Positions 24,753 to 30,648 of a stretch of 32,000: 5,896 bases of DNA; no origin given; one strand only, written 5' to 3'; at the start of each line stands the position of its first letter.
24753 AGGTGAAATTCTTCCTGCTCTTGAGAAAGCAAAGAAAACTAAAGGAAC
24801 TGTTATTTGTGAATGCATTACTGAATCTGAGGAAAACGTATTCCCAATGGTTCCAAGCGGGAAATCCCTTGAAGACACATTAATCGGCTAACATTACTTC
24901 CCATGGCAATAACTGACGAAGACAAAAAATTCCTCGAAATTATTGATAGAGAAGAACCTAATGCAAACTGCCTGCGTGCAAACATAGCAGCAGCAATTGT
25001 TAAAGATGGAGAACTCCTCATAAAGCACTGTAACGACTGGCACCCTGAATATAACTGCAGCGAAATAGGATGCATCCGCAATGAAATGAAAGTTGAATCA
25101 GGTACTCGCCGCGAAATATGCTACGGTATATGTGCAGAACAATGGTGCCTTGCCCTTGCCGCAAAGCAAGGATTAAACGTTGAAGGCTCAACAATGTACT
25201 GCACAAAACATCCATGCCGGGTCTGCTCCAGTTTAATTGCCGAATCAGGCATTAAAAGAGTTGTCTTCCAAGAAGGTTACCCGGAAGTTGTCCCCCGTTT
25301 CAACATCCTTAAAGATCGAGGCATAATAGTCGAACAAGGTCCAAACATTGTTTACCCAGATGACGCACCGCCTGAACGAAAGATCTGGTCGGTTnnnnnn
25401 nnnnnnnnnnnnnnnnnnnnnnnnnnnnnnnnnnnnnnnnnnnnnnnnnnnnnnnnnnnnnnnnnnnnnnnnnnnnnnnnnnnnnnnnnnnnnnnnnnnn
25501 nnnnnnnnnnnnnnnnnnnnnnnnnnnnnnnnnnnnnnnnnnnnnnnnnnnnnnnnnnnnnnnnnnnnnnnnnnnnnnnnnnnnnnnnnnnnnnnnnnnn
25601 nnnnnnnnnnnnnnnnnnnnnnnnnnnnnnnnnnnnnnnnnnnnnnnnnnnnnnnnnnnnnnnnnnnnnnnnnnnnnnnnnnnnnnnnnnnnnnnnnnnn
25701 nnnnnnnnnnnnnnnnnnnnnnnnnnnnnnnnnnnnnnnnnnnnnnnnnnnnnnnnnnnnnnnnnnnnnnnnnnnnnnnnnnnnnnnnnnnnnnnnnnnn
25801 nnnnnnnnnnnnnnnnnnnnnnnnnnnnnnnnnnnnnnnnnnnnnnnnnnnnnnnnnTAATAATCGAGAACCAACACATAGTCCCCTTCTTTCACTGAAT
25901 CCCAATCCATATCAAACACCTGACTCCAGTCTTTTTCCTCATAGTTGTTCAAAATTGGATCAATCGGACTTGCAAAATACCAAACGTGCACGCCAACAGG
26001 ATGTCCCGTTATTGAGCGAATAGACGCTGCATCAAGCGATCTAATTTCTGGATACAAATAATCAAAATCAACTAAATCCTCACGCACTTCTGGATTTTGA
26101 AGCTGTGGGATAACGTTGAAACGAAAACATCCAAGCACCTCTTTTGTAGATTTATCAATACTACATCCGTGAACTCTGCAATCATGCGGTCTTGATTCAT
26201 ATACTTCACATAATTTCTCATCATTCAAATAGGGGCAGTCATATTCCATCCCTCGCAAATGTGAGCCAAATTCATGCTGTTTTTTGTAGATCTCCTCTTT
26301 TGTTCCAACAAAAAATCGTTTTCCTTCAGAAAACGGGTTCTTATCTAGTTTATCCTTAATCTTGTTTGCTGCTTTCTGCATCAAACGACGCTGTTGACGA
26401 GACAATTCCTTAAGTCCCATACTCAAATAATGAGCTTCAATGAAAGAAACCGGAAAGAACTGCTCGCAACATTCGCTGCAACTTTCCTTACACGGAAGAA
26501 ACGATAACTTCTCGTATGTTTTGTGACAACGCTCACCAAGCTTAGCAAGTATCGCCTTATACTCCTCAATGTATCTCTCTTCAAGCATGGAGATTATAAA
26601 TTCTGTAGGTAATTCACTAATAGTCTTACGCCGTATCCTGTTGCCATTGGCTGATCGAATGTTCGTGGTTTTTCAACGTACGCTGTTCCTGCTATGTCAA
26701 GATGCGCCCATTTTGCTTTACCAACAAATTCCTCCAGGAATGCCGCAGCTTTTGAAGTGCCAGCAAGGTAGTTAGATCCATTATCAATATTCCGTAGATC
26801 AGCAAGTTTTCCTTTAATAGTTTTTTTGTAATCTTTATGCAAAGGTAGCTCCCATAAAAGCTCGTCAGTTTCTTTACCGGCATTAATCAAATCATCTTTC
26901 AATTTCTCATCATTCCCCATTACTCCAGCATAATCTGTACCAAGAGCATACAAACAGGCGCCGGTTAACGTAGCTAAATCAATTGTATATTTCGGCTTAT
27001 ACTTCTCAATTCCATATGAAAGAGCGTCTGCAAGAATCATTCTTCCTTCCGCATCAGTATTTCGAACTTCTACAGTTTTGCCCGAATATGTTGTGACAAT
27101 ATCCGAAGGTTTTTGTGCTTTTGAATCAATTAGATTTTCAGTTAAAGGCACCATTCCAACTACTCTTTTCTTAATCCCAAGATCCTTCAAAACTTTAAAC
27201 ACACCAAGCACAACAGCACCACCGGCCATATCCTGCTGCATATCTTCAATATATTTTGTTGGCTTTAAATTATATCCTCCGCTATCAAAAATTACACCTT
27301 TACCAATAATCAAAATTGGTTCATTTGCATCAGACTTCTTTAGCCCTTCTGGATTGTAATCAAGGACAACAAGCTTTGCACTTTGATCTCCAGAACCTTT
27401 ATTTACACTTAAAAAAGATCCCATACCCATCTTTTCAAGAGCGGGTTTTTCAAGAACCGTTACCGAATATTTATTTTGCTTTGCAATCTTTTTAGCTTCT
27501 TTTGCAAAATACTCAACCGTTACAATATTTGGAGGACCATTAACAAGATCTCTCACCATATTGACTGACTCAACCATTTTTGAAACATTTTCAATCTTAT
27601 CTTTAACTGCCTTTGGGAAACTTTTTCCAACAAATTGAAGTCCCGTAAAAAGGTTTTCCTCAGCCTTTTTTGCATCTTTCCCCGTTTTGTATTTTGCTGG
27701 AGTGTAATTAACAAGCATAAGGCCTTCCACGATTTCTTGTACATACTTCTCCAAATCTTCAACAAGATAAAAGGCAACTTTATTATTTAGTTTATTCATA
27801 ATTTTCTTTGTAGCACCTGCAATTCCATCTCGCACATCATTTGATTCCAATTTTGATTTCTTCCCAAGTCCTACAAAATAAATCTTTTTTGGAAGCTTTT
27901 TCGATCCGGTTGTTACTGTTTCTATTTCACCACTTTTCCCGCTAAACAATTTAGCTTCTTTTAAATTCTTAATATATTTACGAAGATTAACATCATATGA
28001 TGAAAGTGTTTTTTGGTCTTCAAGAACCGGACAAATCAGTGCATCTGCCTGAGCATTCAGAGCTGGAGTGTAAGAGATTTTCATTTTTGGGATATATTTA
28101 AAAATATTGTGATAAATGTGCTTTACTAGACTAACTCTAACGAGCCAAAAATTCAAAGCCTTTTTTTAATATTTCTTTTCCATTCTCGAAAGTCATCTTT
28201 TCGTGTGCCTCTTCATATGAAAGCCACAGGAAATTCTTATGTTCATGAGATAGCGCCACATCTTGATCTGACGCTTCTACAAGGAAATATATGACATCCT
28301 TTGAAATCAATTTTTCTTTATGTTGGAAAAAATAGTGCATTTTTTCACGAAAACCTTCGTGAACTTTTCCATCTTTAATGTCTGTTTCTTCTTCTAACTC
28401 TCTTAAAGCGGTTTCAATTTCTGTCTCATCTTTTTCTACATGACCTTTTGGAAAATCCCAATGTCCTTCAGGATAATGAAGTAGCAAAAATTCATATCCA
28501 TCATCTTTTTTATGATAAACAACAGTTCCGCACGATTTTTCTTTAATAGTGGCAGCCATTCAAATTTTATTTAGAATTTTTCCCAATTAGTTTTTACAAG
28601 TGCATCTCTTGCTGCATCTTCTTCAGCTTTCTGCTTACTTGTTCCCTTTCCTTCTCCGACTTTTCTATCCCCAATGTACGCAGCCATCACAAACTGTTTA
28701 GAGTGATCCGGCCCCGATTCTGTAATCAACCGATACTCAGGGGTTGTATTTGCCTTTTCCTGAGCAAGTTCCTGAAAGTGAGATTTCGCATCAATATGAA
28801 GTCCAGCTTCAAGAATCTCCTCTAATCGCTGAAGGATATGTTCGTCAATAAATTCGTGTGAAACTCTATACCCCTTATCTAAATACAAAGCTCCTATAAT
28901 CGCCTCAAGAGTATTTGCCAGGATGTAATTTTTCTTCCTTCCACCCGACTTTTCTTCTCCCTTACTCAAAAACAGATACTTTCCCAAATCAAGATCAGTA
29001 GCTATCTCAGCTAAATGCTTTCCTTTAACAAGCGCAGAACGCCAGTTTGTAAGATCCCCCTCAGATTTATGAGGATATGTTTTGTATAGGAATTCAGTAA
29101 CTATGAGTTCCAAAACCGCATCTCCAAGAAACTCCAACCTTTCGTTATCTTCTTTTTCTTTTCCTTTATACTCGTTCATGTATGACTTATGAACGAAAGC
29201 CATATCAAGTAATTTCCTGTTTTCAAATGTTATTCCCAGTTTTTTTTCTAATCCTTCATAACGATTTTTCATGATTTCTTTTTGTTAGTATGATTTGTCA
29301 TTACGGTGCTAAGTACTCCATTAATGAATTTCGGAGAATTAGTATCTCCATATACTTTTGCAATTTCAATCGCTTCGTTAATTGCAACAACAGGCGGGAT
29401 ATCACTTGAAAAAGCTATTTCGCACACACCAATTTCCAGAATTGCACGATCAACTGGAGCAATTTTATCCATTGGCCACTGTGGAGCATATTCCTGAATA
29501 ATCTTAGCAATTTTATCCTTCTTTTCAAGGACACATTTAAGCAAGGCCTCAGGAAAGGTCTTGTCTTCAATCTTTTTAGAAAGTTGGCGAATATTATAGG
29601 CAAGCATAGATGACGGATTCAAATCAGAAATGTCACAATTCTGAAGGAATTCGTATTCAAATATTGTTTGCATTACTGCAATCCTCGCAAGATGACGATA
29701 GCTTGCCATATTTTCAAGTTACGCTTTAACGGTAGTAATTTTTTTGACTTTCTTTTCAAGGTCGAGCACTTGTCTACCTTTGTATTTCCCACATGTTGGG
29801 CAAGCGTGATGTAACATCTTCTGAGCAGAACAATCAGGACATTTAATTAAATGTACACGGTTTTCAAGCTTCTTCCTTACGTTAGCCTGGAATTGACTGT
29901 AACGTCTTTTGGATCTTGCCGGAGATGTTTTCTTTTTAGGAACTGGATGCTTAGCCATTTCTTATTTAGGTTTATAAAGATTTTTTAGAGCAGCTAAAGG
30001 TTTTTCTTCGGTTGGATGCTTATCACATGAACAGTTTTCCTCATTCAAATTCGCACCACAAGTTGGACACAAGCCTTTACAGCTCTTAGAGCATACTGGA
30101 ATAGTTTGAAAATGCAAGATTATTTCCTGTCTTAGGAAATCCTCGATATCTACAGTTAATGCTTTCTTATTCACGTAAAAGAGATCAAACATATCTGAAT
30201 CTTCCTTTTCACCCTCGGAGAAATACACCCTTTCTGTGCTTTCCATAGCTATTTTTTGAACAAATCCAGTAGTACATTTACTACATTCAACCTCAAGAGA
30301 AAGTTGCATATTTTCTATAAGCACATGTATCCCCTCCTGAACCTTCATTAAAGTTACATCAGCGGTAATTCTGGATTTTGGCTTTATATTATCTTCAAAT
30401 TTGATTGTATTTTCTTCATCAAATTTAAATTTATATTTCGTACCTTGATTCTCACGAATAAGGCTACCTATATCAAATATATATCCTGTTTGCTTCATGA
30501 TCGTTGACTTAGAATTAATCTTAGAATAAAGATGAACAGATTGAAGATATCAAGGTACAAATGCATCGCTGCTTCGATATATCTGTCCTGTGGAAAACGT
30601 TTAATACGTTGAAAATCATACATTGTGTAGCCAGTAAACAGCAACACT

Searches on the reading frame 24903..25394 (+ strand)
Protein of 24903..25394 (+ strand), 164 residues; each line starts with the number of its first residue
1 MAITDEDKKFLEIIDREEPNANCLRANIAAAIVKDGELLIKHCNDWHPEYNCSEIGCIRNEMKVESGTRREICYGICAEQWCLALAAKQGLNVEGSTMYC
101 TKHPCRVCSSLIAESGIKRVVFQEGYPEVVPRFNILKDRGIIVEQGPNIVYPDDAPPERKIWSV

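Call 9: search_protein_families(library=pfam, proteins=[window:24903-25394:+], max_evalue=0.001)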
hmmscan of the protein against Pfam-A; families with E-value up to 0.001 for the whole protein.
window:24903-25394:+ (164 aa): 2 families
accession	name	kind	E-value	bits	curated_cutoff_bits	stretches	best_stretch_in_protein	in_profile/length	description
PF00383.29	dCMP_cyt_deam_1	-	9.7e-16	58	25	1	6-123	3-101/102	Cytidine and deoxycytidylate deaminase zinc-binding region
PF14437.12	MafB19-deam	-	3.3e-09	37.2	27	1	6-128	3-105/142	MafB19-like deaminase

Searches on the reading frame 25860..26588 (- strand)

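Call 9: search_protein_families(library=pfam, proteins=[window:25860-26588:-], max_evalue=0.001)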
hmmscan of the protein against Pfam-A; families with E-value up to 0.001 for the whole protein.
window:25860-26588:- (243 aa): 1 family
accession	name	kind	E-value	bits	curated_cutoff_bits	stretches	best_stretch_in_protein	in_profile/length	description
PF03692.20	CxxCxxCC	-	9.8e-05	23.4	23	1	33-142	2-71/85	Putative zinc- or iron-chelating domain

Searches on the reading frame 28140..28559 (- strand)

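Call 9: search_protein_families(library=pfam, proteins=[window:28140-28559:-], max_evalue=0.001)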
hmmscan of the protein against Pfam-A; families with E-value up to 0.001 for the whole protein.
window:28140-28559:- (140 aa): 1 family
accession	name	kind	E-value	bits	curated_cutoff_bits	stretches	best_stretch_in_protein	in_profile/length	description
PF00293.34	NUDIX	-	2.1e-16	60.6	21.1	1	20-128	13-128/134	NUDIX domain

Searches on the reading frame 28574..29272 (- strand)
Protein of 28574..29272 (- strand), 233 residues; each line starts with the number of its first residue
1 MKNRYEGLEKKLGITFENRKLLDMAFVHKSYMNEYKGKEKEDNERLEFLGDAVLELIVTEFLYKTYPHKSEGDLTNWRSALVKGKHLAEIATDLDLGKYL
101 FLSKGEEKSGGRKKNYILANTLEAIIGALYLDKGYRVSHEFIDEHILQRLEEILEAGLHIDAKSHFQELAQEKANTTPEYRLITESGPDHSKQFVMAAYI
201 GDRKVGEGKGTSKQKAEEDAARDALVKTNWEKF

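Call 9: search_protein_families(library=pfam, proteins=[window:28574-29272:-], max_evalue=0.001)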
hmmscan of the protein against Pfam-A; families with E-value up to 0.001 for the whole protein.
window:28574-29272:- (233 aa): 4 families
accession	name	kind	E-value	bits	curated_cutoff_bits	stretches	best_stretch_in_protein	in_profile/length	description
PF14622.11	Ribonucleas_3_3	-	2.2e-42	144.6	35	1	18-149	1-127/128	Ribonuclease-III-like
PF00636.31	Ribonuclease_3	-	3.1e-29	102.2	27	1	44-134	1-102/102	Ribonuclease III domain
PF00035.32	dsrm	-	1.8e-17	64.1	23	1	162-225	1-63/66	Double-stranded RNA binding motif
PF22935.1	RM44_endonuclase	-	1e-07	32.5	27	1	9-129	10-139/139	Large ribosomal subunit protein mL44, endonuclease domain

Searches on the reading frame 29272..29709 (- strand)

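Call 9: search_protein_families(library=pfam, proteins=[window:29272-29709:-], max_evalue=0.001)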
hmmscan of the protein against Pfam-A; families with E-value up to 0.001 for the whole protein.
window:29272-29709:- (146 aa): 1 family
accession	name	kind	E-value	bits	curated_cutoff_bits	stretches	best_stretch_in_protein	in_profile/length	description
PF01029.23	NusB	-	9.1e-32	110.7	23.1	1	8-137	3-132/133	NusB family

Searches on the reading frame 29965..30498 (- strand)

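Call 9: search_protein_families(library=pfam, proteins=[window:29965-30498:-], max_evalue=0.001)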
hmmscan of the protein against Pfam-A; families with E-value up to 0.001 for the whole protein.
window:29965-30498:- (178 aa): 1 family
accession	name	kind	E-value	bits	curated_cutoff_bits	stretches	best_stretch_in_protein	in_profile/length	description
PF02620.22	YceD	-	2.1e-18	66.9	33.2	1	64-174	5-118/119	Large ribosomal RNA subunit accumulation protein YceD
